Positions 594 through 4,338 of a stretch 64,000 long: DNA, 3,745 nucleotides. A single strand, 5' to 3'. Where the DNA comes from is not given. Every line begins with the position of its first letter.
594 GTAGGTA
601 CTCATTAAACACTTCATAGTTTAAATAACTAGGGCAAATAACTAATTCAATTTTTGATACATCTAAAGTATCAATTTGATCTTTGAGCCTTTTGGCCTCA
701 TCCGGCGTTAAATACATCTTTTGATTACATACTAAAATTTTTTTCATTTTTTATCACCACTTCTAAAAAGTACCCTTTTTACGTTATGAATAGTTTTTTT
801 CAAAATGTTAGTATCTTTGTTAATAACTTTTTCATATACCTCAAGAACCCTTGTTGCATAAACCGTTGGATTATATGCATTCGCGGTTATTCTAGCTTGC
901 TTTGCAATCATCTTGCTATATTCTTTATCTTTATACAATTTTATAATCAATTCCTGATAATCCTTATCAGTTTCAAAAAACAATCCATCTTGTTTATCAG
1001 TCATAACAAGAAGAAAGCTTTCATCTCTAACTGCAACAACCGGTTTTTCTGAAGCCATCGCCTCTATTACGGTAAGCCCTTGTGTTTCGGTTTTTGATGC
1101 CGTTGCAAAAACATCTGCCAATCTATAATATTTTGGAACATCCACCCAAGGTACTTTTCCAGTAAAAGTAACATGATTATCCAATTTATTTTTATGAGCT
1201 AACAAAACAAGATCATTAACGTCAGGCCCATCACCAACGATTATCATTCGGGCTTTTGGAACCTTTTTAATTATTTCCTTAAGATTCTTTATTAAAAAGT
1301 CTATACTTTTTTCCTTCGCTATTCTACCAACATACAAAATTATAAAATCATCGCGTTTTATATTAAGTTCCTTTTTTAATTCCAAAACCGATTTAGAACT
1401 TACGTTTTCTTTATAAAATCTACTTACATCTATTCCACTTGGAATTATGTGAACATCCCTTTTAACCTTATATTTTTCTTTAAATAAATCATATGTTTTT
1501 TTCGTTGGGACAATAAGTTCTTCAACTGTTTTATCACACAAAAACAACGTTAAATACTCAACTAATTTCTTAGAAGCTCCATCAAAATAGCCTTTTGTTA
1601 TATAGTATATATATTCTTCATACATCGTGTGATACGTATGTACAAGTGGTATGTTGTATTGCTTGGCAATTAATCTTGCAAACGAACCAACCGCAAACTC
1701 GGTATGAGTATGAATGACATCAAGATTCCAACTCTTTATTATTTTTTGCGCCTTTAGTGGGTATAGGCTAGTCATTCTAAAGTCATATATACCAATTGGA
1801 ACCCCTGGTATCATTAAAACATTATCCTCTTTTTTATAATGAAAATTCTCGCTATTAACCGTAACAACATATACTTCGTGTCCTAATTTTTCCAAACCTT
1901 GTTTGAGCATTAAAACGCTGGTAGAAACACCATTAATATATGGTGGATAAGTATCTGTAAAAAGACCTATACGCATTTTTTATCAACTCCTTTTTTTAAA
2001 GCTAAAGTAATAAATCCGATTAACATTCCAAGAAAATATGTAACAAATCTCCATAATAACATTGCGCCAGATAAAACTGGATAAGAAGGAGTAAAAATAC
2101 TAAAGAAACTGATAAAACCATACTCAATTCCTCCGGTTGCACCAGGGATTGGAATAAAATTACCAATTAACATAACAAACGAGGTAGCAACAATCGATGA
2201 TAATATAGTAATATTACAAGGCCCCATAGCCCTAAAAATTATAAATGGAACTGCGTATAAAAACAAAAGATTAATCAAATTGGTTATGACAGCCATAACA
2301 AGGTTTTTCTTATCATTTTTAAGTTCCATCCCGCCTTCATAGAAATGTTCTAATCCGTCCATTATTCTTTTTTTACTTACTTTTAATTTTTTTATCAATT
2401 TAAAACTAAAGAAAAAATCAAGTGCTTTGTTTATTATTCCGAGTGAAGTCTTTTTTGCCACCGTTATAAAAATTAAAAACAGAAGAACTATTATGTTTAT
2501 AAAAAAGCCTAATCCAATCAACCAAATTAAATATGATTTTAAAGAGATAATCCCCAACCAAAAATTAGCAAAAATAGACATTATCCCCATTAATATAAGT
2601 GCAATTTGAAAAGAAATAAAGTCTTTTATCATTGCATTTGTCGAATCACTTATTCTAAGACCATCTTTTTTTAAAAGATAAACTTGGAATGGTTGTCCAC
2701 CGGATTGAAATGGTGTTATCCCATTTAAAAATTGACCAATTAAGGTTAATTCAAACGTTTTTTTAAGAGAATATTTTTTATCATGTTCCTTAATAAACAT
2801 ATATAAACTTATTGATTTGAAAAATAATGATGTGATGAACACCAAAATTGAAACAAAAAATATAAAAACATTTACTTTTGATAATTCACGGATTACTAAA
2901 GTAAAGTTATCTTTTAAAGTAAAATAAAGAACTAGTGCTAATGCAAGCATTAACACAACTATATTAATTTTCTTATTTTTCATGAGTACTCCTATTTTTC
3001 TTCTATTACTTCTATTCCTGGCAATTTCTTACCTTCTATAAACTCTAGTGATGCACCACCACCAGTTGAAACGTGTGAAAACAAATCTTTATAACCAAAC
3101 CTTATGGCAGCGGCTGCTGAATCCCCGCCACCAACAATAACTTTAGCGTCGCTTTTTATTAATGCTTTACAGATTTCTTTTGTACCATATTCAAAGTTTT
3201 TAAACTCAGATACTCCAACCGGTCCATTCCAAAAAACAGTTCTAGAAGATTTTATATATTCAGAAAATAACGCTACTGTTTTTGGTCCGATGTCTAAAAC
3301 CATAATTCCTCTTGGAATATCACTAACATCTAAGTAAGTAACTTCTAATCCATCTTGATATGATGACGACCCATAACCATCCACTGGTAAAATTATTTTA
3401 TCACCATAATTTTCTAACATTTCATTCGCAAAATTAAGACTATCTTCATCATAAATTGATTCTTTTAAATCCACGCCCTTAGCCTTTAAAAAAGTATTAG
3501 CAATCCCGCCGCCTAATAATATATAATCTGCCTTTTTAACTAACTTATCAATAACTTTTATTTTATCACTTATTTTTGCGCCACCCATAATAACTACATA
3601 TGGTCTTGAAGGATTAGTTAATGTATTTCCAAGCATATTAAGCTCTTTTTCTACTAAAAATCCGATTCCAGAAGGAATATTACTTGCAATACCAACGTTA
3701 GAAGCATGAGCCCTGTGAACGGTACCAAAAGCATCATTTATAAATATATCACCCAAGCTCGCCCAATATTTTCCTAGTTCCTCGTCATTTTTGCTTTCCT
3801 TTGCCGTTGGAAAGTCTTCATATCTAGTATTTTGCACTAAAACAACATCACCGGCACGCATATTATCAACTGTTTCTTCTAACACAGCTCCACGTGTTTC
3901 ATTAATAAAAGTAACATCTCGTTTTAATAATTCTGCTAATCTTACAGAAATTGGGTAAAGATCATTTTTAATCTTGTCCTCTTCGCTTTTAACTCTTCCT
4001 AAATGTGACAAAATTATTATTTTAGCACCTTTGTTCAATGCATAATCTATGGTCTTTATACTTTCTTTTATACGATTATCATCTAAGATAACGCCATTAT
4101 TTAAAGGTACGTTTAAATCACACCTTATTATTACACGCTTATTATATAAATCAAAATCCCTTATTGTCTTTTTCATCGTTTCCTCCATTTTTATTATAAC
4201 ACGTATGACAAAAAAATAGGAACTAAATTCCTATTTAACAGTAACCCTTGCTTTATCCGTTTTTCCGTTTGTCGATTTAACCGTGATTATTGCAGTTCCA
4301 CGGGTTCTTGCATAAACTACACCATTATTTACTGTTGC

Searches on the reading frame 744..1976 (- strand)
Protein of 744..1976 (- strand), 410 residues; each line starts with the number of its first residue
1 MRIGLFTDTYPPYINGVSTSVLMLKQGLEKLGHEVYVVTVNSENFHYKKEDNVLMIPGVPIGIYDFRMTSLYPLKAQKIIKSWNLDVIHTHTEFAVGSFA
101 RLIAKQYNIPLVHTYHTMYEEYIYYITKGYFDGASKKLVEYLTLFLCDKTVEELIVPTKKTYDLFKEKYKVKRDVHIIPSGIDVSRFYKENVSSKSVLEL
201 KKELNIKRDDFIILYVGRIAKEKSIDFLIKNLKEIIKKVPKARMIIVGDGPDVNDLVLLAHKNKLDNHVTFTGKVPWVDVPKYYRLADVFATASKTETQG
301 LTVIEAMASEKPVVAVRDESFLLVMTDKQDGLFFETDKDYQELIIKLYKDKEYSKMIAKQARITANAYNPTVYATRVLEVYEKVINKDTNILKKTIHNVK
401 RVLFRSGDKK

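Call 31: search_protein_families(library=ncbifam, proteins=[window:744-1976:-], max_evalue=1e-10)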
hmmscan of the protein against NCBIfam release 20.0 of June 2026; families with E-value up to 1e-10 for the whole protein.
window:744-1976:- (410 aa): 25 families
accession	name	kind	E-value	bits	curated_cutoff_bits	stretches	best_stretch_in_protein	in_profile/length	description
NF049988.1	MGlcDAGSynMgs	equivalog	2e-91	307.3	400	1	1-393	1-396/398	alpha-monoglucosyldiacylglycerol synthase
TIGR03449.1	mycothiol_MshA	equivalog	2.2e-30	105.9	462.5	1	81-385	99-404/406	D-inositol-3-phosphate glycosyltransferase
TIGR04157.1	glyco_rSAM_CFB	subfamily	1.5e-28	100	400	1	149-373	168-398/406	TIGR04157 family glycosyltransferase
TIGR03999.1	thiol_BshA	equivalog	4.6e-28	98.2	273.7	1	26-385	23-374/375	N-acetyl-alpha-D-glucosaminyl L-malate synthase BshA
NF047684.1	TeichurnBiosyTuaC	equivalog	4e-27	95.1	550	1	83-385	107-390/391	teichuronic acid biosynthesis protein TuaC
TIGR04063.1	stp3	hypoth_equivalog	2.2e-26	92.7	442.05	1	69-384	77-395/397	TIGR04063 family PEP-CTERM/XrtA system glycosyltransferase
TIGR02149.1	glgA_Coryne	subfamily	3.1e-23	82.5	302.4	1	1-385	1-391/391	glycogen synthase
NF053513.1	Gtran_IagA_BgsA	equivalog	1.9e-21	76.4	460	1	84-385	43-332/333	LTA glycolipid anchor biosynthesis glycosyltransferase, IagA/BgsA family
NF053787.1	GlcN_PG_synth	equivalog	1.3e-20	73.6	480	1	10-385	10-360/361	N-acetylglucosaminyl phosphatidylglycerol synthase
TIGR04047.1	MSMEG_0565_glyc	hypoth_equivalog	3.7e-20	72.4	259.85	1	19-382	16-372/373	MSMEG_0565 family glycosyltransferase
TIGR03088.1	stp2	hypoth_equivalog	4.1e-20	72.1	409.05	1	167-382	153-371/374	TIGR03088 family PEP-CTERM/XrtA system glycosyltransferase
NF038229.1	Glyco4_Geo_Pelo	equivalog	1.1e-19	70.6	400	1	166-385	126-337/338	GPMC system family 4 glycosyltransferase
NF038298.1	EPS_HpsO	equivalog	2.6e-19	69.3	575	1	152-384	148-387/388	hormogonium polysaccharide biosynthesis glycosyltransferase HpsO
NF012028.0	PRK15484.1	subfamily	2.2e-18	66.5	618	1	153-363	142-357/380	lipopolysaccharide N-acetylglucosaminyltransferase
NF038295.1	EPS_HpsP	equivalog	7.3e-18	64.7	550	1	166-385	169-388/388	hormogonium polysaccharide biosynthesis glycosyltransferase HpsP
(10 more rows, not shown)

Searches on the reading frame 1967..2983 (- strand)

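Call 31: search_protein_families(library=ncbifam, proteins=[window:1967-2983:-], max_evalue=1e-10)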
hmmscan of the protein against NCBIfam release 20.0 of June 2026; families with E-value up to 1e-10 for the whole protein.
window:1967-2983:- (338 aa): 2 families
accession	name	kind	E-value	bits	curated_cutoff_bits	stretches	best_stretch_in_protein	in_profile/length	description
TIGR00374.1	TIGR00374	subfamily_domain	9.9e-27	94.2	43.2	1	8-329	1-312/323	flippase-like domain-containing protein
TIGR03476.1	HpnL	subfamily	4.1e-11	42.8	195.65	1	4-296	2-284/318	putative membrane protein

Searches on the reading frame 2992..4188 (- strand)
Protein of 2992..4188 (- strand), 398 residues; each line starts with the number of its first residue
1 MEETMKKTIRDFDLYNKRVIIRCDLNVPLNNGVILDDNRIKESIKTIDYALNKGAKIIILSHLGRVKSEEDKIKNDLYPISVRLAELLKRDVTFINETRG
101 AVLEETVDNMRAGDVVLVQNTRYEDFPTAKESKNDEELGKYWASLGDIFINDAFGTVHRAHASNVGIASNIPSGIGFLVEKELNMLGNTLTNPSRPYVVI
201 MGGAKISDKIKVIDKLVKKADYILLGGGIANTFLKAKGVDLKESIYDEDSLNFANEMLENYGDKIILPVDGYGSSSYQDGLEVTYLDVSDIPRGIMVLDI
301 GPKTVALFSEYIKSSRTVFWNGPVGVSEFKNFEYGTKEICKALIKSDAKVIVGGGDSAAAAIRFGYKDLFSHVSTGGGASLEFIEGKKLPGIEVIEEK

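Call 31: search_protein_families(library=ncbifam, proteins=[window:2992-4188:-], max_evalue=1e-10)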
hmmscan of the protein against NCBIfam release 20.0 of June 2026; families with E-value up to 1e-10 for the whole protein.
window:2992-4188:- (398 aa): 1 family
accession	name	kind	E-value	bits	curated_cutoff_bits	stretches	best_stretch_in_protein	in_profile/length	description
NF010569.0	PRK13962.1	equivalog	5.3e-145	484.1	883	1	6-397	3-393/645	bifunctional phosphoglycerate kinase/triosephosphate isomerase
